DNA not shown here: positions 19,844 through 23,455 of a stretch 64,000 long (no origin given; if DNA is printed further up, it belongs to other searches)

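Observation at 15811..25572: Roughly 10-kb operon of four translationally coupled genes encoding very large proteins of unknown function: candidate novel system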

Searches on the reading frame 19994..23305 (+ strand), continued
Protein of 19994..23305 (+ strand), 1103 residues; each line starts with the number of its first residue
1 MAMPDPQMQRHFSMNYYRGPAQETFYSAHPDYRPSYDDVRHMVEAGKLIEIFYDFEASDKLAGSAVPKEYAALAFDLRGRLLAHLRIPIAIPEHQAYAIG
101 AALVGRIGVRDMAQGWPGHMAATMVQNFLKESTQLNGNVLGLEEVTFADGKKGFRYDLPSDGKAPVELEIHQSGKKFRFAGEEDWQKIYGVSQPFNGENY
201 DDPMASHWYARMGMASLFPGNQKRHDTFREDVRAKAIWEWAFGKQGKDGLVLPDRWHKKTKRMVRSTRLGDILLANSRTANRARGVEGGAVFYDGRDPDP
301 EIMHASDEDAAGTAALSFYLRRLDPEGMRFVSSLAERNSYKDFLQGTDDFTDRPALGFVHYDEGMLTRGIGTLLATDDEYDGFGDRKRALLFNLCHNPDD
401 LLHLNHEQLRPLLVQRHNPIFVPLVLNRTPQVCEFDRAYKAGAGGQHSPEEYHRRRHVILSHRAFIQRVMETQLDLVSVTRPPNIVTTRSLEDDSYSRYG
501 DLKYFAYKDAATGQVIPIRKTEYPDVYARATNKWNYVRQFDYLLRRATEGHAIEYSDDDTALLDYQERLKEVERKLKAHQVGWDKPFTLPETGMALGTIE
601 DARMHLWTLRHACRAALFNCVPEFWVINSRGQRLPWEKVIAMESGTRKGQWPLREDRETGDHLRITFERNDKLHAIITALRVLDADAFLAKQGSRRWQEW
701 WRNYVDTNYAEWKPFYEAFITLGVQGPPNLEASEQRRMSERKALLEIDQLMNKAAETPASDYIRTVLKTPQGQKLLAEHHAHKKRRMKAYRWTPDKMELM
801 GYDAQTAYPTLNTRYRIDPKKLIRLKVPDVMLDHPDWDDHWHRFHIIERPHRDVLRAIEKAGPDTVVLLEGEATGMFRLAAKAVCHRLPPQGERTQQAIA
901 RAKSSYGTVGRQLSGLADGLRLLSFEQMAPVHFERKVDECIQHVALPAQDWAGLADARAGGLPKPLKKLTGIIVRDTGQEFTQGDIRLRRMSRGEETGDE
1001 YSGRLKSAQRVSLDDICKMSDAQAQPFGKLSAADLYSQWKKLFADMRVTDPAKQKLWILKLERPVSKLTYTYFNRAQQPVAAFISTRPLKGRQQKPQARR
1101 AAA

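Call 83: search_protein_families(library=ncbifam, proteins=[L005:15606-16319:+, L003:15698-16210:+], max_evalue=0.001)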
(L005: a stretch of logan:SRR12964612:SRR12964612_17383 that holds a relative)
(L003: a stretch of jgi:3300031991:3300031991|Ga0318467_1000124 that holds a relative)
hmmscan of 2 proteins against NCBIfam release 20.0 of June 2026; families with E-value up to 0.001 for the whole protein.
L005:15606-16319:+ (238 aa): 1 family
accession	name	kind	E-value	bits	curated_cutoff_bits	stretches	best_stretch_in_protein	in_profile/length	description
TIGR00126.1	deoC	equivalog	3.8e-65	219.3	117.3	1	6-215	2-209/211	deoxyribose-phosphate aldolase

L003:15698-16210:+ (171 aa): 0 families

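Call 107: search_dna_similar(query=window:19994-23305:+, collection=plasmids, mode=protein, max_evalue=0.001, max_rows=10)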
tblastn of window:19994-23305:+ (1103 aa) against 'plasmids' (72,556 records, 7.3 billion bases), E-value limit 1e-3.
No match.

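Call 108: search_dna_similar(query=window:19994-23305:+, collection=phages, mode=protein, max_evalue=0.001, max_rows=10)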
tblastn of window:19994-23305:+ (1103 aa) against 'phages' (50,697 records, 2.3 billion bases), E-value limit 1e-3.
No match.

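Call 110: find_related_loci(query=A1, collection=viral_contigs, flank=5000)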
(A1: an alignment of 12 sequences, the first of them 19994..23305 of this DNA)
Query A1 (1103 aa) in viral_contigs; peptide patterns used: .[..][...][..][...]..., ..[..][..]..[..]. (x = any residue, [..] = any of these).
14 stretches matched a pattern, but none encodes a relative of the query by tblastn (E <= 1e-3).
